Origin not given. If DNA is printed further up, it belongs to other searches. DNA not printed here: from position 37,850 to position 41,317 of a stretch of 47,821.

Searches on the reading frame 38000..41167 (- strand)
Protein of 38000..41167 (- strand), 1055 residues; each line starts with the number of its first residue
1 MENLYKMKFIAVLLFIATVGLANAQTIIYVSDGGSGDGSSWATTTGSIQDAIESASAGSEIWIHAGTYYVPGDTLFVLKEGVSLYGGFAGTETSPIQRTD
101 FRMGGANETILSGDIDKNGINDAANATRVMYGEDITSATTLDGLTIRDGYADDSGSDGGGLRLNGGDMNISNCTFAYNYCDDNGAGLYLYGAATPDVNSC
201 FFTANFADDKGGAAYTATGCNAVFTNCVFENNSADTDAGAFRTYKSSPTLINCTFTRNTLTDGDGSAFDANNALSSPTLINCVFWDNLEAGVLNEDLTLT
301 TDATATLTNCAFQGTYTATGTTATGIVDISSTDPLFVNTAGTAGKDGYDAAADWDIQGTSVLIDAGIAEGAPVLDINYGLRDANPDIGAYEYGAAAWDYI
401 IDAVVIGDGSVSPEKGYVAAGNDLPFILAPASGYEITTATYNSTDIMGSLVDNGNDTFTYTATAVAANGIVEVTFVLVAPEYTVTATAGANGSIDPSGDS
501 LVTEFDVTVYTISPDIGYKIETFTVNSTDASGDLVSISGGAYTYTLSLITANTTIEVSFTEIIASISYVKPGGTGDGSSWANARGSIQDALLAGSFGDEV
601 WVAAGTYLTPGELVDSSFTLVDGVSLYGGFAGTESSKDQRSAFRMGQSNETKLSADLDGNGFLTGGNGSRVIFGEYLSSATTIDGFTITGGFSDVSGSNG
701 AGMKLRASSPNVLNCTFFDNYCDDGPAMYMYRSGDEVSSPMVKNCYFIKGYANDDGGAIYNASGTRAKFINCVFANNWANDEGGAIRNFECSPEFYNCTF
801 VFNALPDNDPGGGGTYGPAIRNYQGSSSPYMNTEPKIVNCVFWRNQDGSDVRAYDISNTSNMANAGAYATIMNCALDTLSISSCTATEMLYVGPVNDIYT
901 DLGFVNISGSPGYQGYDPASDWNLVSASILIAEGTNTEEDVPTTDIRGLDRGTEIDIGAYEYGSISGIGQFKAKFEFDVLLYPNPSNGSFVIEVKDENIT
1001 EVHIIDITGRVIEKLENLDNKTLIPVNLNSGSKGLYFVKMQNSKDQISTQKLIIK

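Call 7: search_protein_families(library=pfam, proteins=[window:38000-41167:-])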
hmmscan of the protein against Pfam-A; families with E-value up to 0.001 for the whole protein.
window:38000-41167:- (1055 aa): 4 families
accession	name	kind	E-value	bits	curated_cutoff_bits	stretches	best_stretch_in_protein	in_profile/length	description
PF13229.12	Beta_helix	-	2.5e-16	60.1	25.9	1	160-316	2-138/158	Right handed beta helix region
PF18962.6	Por_Secre_tail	-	1.3e-13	51.4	27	1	981-1054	1-75/75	Secretion system C-terminal sorting domain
PF02415.23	Chlam_PMP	-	4.9e-08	32.9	20.6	0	771-786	1-16/19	Chlamydia polymorphic membrane protein (Chlamydia_PMP) repeat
PF18998.6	Flg_new_2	-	0.00073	19.9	23.6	1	482-562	1-72/73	Divergent InlB B-repeat domain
